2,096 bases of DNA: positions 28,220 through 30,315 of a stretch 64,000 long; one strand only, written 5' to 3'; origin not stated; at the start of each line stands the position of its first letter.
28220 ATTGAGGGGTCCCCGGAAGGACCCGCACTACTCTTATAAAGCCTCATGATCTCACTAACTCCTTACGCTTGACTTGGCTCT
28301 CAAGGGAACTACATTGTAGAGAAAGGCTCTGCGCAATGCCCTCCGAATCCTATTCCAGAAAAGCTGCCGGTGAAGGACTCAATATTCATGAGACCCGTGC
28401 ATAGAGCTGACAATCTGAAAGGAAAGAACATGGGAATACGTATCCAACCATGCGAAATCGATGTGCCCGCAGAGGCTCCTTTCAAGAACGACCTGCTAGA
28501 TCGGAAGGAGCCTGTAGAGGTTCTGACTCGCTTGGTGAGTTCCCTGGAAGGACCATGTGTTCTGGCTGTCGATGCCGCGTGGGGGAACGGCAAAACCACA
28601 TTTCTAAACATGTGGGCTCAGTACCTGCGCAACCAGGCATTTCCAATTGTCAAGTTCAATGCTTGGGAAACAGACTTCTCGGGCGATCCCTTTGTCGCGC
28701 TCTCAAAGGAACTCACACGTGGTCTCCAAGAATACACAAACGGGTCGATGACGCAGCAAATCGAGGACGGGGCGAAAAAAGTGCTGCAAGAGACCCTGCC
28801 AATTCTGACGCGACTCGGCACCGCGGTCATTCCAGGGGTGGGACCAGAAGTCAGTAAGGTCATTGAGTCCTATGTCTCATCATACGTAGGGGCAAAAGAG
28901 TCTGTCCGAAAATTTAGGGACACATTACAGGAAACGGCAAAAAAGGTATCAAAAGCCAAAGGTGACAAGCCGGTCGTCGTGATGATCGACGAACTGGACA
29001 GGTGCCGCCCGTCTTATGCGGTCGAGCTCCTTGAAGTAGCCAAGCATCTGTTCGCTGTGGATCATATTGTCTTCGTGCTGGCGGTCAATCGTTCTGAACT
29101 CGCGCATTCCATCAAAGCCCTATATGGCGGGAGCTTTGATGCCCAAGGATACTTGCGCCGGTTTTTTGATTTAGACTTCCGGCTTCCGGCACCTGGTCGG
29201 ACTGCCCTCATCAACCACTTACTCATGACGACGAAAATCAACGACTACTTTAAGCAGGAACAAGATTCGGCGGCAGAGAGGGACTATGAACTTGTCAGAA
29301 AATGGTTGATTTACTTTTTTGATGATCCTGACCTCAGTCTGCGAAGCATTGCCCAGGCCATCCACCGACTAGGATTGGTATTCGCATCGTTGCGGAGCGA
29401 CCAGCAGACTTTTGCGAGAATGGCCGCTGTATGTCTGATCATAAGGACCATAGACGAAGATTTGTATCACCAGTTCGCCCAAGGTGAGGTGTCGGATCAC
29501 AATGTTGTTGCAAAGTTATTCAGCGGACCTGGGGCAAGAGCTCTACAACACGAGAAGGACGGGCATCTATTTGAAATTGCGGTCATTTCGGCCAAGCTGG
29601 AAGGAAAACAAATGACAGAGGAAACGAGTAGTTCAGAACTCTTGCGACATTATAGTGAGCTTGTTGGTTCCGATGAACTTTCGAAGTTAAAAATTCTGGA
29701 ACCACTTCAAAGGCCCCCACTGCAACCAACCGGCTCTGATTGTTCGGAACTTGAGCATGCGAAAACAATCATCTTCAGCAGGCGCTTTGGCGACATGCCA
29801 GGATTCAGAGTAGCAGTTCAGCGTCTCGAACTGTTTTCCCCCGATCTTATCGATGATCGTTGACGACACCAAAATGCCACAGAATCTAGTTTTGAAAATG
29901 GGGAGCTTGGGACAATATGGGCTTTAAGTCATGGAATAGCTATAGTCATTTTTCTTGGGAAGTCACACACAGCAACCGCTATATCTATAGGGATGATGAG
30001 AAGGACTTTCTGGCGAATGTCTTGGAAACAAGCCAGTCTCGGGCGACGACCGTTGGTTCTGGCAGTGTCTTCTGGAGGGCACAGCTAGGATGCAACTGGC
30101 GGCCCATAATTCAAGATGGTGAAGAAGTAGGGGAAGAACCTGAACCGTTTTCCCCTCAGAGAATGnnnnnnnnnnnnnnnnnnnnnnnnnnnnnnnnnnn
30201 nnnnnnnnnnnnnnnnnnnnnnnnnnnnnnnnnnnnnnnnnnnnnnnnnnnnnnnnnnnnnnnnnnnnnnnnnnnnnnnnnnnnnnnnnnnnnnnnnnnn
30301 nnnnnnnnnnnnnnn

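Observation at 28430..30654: KAP-family NTPase directly upstream of a RES-domain protein with no antitoxin: candidate undescribed two-gene defence module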

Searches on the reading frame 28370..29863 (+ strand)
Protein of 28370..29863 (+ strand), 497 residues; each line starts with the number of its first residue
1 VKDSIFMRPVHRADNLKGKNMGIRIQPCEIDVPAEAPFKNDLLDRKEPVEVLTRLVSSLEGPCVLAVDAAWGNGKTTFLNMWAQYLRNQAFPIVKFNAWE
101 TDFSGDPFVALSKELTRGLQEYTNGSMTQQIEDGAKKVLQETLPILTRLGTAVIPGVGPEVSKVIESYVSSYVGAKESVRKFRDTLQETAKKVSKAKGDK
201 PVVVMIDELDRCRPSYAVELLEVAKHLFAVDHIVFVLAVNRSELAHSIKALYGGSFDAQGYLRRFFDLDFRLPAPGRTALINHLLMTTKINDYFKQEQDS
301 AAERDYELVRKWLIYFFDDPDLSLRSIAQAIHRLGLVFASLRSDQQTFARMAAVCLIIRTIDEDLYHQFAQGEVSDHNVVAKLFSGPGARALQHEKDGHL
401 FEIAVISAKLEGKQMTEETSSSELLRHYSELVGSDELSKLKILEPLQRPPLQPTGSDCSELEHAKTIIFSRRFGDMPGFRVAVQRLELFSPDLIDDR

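Call 3: search_protein_families(library=pfam, proteins=[window:28430-29863:+], max_evalue=0.01)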
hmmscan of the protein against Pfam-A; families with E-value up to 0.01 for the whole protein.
window:28430-29863:+ (477 aa): 7 families
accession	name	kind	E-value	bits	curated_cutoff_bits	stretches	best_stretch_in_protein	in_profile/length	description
PF07693.20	KAP_NTPase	-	1.5e-37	129.9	20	1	36-314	13-286/293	KAP family P-loop domain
PF00004.35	AAA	-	0.00023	22.1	21.2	1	121-223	37-112/131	ATPase family associated with various cellular activities (AAA)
PF24883.2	NPHP3_N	-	0.00068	20.3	24.8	0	156-209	99-151/164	Nephrocystin 3, N-terminal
PF13401.12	AAA_22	-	0.0016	19.2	27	0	45-223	8-125/130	AAA domain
PF25199.1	nSTAND_NTPase5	-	0.0028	17.9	34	0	37-64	36-63/145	Novel STAND NTPase 5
PF13191.12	AAA_16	-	0.003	18.5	32.6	0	50-200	32-152/167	AAA ATPase domain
PF01637.24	ATPase_2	-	0.0098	16.2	33.2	0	52-218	30-153/225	ATPase domain predominantly from Archaea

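Call 4: search_protein_families(library=padloc, proteins=[window:28430-29863:+], max_evalue=0.01)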
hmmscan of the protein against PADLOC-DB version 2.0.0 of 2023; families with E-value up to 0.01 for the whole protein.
window:28430-29863:+ (477 aa): 7 families
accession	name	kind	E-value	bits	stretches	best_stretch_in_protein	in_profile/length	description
PDLC04959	PDC-S20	-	1.1e-111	372.7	1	6-406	4-412/464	-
PDLC04956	PDC-S20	-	2.1e-42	144.1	1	21-388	12-395/450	-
PDLC04957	PDC-S20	-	1.1e-38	131.9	1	19-345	4-339/446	-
PDLC04958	PDC-S20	-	3.2e-33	113.7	1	19-294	2-293/458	-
PDLC02361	PifA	-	2.1e-22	77.5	1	41-347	39-344/720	PifA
PDLC02209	QatA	-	9.3e-16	55.6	2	156-272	182-304/646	-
PDLC02210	QatA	-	3.4e-13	47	2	179-277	202-302/593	-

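Call 5: search_protein_families(library=ncbifam, proteins=[window:28430-29863:+], max_evalue=0.01)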
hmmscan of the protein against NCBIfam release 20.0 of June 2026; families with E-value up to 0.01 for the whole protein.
window:28430-29863:+ (477 aa): 2 families
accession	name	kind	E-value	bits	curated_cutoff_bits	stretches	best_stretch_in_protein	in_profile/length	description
NF041923.1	QatA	equivalog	1.7e-15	56.8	600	2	155-259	180-287/628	Qat anti-phage system ATPase QatA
NF047389.1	ATPase_Sll1717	subfamily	8.3e-06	25.2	75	1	58-191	86-196/454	P-loop ATPase, Sll1717 family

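Call 17: find_homologous_proteins(query=window:28430-29863:+, max_evalue=0.001)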
Query window:28430-29863:+ (477 aa): 3381 proteins with E <= 0.001 among 8000 candidates; the best 120 are listed.
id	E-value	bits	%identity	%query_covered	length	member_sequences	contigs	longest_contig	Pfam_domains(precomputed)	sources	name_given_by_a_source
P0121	4.3e-283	957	89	100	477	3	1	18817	PF07693.21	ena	-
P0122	6.7e-261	884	83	100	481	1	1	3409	PF07693.21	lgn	-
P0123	8.3e-240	814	77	100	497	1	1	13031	PF07693.21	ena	-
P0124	2.8e-199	681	66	100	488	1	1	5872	PF07693.21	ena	-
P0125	3.0e-198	678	66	100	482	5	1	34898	PF07693.21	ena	-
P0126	3.9e-197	674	66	100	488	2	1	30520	PF07693.21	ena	-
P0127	6.7e-196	670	65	100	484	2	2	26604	PF07693.21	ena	-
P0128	4.0e-188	644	63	100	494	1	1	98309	PF07693.21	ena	-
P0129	4.9e-180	617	60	100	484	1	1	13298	PF07693.21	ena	-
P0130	3.0e-179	615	61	100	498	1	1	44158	PF07693.21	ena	-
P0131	6.2e-173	594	59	100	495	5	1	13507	PF07693.21,PF13191.13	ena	-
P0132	1.7e-172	593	62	100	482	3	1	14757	PF07693.21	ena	-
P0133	1.3e-169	583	69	83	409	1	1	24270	PF07693.21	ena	-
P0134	1.0e-167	577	58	100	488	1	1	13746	PF07693.21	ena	-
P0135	1.1e-167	577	60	100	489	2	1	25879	PF07693.21,PF13191.13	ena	-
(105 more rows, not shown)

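Call 18: find_encoding_contigs(protein=P0121, flank=6000, max_places=2)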
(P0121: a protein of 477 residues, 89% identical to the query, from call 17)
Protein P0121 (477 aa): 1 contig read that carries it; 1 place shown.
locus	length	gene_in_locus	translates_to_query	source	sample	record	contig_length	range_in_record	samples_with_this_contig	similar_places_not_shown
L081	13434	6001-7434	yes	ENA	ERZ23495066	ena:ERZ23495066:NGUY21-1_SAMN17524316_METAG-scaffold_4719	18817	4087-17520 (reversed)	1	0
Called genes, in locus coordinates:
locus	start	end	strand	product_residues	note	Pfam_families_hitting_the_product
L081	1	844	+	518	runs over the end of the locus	PF24883:NPHP3_N (faint), PF07693:KAP_NTPase, PF13401:AAA_22 (faint)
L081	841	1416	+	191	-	-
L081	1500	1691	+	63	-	-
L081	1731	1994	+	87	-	-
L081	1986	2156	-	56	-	-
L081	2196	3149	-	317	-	PF12760:Zn_ribbon_IS1595, PF12762:DDE_Tnp_IS1595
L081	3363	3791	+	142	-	PF05973:Gp49 (faint)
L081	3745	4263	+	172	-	PF01381:HTH_3 (faint)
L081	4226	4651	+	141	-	-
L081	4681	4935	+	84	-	-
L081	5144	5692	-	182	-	-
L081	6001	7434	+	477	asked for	PF07693:KAP_NTPase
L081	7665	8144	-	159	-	-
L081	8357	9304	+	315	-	PF12760:Zn_ribbon_IS1595, PF12762:DDE_Tnp_IS1595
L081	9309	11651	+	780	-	PF02384:N6_Mtase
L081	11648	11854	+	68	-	-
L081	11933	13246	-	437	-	PF00817:IMS, PF11798:IMS_HHH (weak), PF11799:IMS_C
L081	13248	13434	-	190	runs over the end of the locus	PF00717:Peptidase_S24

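Call 19: find_encoding_contigs(protein=P0123, flank=6000, max_places=2)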
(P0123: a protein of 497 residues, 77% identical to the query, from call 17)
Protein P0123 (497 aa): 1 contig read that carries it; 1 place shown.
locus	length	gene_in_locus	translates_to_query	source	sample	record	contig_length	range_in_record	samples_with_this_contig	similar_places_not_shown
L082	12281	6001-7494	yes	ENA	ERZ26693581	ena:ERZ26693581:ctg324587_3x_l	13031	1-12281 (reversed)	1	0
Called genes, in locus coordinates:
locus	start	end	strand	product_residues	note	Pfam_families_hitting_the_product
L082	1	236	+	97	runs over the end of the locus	PF01252:Peptidase_A8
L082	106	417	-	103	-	-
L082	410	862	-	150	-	-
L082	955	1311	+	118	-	PF12161:HsdM_N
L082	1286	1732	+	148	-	PF02384:N6_Mtase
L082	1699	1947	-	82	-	-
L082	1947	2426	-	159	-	-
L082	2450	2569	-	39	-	-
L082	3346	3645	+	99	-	-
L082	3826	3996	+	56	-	-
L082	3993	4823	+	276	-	-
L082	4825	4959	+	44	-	-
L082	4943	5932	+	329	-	-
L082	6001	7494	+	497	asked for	PF07693:KAP_NTPase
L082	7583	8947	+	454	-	-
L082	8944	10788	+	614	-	PF04313:HSDR_N, PF04851:ResIII (faint), PF18766:SWI2_SNF2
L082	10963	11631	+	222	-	PF22679:T1R_D3-like, PF11867:T1RH-like_C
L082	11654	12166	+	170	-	PF11867:T1RH-like_C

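Call 20: find_encoding_contigs(protein=P0125, flank=6000, max_places=2)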
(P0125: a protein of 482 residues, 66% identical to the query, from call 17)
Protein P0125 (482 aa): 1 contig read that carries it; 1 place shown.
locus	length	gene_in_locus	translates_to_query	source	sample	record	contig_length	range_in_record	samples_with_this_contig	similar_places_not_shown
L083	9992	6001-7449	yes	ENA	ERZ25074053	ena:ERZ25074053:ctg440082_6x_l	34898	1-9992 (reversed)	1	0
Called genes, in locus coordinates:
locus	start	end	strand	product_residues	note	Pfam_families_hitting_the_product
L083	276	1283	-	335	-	-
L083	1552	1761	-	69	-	-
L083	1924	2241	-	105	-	-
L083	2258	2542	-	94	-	-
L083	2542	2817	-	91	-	-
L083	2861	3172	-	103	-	-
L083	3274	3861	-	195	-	-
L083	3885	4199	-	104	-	-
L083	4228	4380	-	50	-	-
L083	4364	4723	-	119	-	-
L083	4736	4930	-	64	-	-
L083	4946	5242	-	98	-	-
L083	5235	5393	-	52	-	-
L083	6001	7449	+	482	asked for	PF07693:KAP_NTPase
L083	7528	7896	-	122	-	-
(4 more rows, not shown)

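Call 22: find_related_loci(query=A2, collection=metagenome_contigs, flank=5000)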
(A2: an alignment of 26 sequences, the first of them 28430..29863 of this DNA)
Query A2 (477 aa) in metagenome_contigs; peptide patterns used: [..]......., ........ (x = any residue, [..] = any of these).
600 stretches matched a pattern (row limit reached: there are more); 261 encode a relative of the query (tblastn E <= 1e-3); the best 80 are kept; 80 distinct loci.
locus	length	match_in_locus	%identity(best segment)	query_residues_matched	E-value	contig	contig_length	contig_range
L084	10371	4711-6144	49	1-476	7e-143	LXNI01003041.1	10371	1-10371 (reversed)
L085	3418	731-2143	50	1-474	9e-148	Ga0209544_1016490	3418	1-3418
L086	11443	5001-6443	48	1-474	1e-137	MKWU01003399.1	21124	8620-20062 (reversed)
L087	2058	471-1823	48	2-465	2e-141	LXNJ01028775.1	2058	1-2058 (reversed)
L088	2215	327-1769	40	1-473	1e-117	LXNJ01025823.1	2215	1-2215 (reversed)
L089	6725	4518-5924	43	1-476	3e-111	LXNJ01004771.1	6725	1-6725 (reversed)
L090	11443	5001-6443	51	1-474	2e-144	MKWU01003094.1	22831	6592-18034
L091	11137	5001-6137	43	1-368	3e-94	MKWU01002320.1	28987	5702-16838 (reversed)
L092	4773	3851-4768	49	1-298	3e-93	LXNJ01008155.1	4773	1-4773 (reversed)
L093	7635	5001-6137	43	1-368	1e-92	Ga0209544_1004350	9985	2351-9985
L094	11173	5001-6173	38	10-394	8e-85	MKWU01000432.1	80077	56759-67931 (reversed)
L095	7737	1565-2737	38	10-394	7e-85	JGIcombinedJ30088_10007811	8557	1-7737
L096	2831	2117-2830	58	1-237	1e-85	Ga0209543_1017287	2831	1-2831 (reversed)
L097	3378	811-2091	35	1-421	7e-84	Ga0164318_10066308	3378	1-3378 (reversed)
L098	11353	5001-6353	35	15-472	1e-78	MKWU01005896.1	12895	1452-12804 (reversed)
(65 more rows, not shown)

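Call 70: list_cluster_members(proteins=[P0121, window:28430-29863:+, window:28370-29863:+, P0003, P0001])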
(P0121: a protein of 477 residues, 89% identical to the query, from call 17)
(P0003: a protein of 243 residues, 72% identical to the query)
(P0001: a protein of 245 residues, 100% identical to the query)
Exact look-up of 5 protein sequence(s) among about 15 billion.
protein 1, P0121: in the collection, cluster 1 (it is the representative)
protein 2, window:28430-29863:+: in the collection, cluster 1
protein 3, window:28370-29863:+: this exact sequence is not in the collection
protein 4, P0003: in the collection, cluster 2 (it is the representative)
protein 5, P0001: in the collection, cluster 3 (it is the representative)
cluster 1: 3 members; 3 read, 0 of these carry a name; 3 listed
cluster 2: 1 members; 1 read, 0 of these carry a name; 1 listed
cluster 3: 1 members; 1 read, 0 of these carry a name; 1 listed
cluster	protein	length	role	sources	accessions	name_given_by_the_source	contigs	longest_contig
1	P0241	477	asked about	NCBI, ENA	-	-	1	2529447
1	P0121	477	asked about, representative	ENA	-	-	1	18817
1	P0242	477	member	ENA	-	-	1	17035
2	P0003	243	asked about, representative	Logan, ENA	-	-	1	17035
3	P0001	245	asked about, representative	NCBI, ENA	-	-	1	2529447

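Call 84: search_protein_families(library=pfam, proteins=[L082:7583-8947:+, L081:7665-8144:-], max_evalue=0.01)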
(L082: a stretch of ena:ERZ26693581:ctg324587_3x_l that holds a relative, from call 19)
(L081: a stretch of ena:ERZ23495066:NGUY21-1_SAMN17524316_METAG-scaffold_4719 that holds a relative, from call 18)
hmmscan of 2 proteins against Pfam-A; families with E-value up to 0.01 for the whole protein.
L082:7583-8947:+ (454 aa): 18 families
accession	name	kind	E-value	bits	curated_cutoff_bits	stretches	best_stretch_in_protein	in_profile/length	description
PF13414.12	TPR_11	-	8e-54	179.5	26.8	6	270-311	1-42/42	TPR repeat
PF00515.34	TPR_1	-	9.4e-53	174.4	27.8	6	263-296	1-34/34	Tetratricopeptide repeat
PF13181.12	TPR_8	-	1.8e-37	124.7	25.7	5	263-296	1-34/34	Tetratricopeptide repeat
PF07719.23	TPR_2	-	1.5e-34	115.6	27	5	263-296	1-34/34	Tetratricopeptide repeat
PF13431.12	TPR_17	-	3.1e-30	102.3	24.4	5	286-318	2-34/34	Tetratricopeptide repeat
PF13424.12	TPR_12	-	6.3e-27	94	30.1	6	229-293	3-75/77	Tetratricopeptide repeat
PF13432.12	TPR_16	-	2e-26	92.5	32.7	6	269-329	3-63/65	Tetratricopeptide repeat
PF13371.12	TPR_9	-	1.6e-22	79.7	35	6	277-333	9-65/73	Tetratricopeptide repeat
PF13374.12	TPR_10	-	9.5e-19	67.2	27.5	2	365-395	2-32/42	Tetratricopeptide repeat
PF13428.12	TPR_14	-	2.4e-09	37.4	23.5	0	264-303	2-41/44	Tetratricopeptide repeat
PF03704.23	BTAD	-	1.4e-08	35.7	22.1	1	253-325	52-124/146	Bacterial transcriptional activator domain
PF10516.15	SHNi-TPR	-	3.4e-08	33.3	21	0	379-396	15-32/38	SHNi-TPR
PF24575.1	TPR_Slam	-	1.8e-05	25.5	35.2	0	126-186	16-76/104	Surface lipoprotein assembly modifier, N-terminal TPR repeats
PF24047.1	Tudor_krimper_1st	-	6e-05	23.9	27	0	373-397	50-74/91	Krimper first tudor domain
PF14559.12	TPR_19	-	0.00025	21.7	25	0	241-296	3-58/68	Tetratricopeptide repeat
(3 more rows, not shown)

L081:7665-8144:- (159 aa): 0 families

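Call 87: predict_structure(alignment_id=A2)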
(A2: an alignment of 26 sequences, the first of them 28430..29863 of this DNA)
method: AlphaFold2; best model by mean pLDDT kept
length: 477 residues; sequences in the alignment: 26
mean_pLDDT: 74.6   pTM: 0.55
mean pLDDT of the five models: 74.6, 72.7, 71.3, 68.4, 68.1
residues with pLDDT >= 90: 51; 70-90: 282; 50-70: 105; < 50: 39
segments of 3 or more residues with pLDDT < 50: 1-8, 123-142, 397-399, 471-477
pLDDT, mean of each block of 10 residues (from residue 1): 44 78 71 73 71 74 89 87 70 78 70 67 46 37 53 64 80 86 89 82 74 86 82 78 72 64 78 67 84 88 72 82 75 92 90 91 87 86 89 57 88 84 70 66 84 67 76 33
secondary structure, 60 per line:
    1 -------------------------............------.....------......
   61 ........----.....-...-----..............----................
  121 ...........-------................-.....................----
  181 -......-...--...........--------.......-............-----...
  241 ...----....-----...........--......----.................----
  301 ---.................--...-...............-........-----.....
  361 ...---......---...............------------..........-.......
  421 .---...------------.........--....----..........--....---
elements in order: H26-37 E44-48 H55-68 E73-77 H87-100 H105-131 H139-154 H156-176 E182-187 H194-204 E213-219 H221-232 H238-243 E248-251 H257-267 H270-275 H280-296 H304-320 H327-341 H343-350 H356-363 H367-372 H376-390 H403-412 H414-421 H440-448 H451-454 H459-468 H471-474

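Call 90: fold_search(model_id=the predicted structure, library=pdb)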
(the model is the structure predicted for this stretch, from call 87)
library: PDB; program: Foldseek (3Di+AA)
matches with E <= 10: 760; with E <= 0.001: 19
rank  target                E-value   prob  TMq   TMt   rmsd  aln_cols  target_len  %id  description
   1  8hrb_A                1.7e-05  1.00  0.34  0.20  20.4       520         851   12  Structure of tetradecameric RdrA ring in RNA-loading state (released 2023-02-01)
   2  8hra_C                2.9e-05  1.00  0.27  0.17  20.7       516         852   13  Structure of heptameric RdrA ring in RNA-loading state (released 2023-02-01)
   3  8hr8_G                8.2e-05  1.00  0.34  0.20  20.2       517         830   13  Structure of heptameric RdrA ring (released 2023-02-01)
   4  8hr8_H                1.8e-04  1.00  0.33  0.20  19.0       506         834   14  Structure of heptameric RdrA ring (released 2023-02-01)
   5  8hr8_F                2.2e-04  1.00  0.30  0.18  19.9       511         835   12  Structure of heptameric RdrA ring (released 2023-02-01)
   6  8hra_E                2.6e-04  1.00  0.30  0.18  21.3       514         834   13  Structure of heptameric RdrA ring in RNA-loading state (released 2023-02-01)
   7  8hr8_A                2.8e-04  1.00  0.32  0.20  18.2       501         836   14  Structure of heptameric RdrA ring (released 2023-02-01)
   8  8hr8_E                3.3e-04  1.00  0.30  0.18  18.9       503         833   13  Structure of heptameric RdrA ring (released 2023-02-01)
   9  5ji3_E                3.5e-04  1.00  0.18  0.22  20.3       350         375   15  HslUV complex (released 2016-12-07)
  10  8fnw_M                3.8e-04  1.00  0.29  0.19  20.1       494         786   16  Structure of RdrA-RdrB complex from Escherichia coli RADAR defense system (released 2023-02-01)
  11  8fnu_A                5.2e-04  1.00  0.32  0.21  22.3       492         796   15  Structure of RdrA from Streptococcus suis RADAR defense system (released 2023-02-01)
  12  8hr8_C                5.4e-04  1.00  0.31  0.19  19.6       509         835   13  Structure of heptameric RdrA ring (released 2023-02-01)
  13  1sxj_B                5.4e-04  1.00  0.24  0.34  18.8       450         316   12  Crystal Structure of the Eukaryotic Clamp Loader (Replication Factor C, RFC) Bound to the DNA Sliding Clamp (Prolifera (released 2004-06-22)
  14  6pxl_H                5.4e-04  1.00  0.19  0.23  20.4       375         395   15  3.74 Angstroms resolution structure of HlsU with an axial-channel plug (released 2020-07-29)
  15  5ji2_E                5.4e-04  1.00  0.20  0.24  20.4       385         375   14  HslU L199Q in HslUV complex (released 2016-11-30)
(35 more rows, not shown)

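Call 94: find_encoding_contigs(protein=P0122, flank=4000, max_places=2)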
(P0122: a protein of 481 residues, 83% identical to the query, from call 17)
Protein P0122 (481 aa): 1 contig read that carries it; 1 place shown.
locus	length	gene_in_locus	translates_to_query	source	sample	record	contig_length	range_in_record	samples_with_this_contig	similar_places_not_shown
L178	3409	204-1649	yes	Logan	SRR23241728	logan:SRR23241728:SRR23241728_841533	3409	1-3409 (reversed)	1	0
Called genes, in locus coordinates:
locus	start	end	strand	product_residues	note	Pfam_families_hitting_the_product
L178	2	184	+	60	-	?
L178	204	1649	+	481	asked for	PF07693:KAP_NTPase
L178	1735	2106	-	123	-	-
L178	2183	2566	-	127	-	-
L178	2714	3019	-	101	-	-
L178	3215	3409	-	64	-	?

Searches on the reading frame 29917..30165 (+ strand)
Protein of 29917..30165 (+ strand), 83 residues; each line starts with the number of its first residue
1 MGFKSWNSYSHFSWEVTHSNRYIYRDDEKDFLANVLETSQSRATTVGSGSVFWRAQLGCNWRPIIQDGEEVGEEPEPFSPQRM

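Call 6: search_protein_families(library=pfam, proteins=[window:29917-30165:+], max_evalue=10)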
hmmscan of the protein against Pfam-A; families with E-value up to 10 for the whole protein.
window:29917-30165:+ (83 aa): 0 families
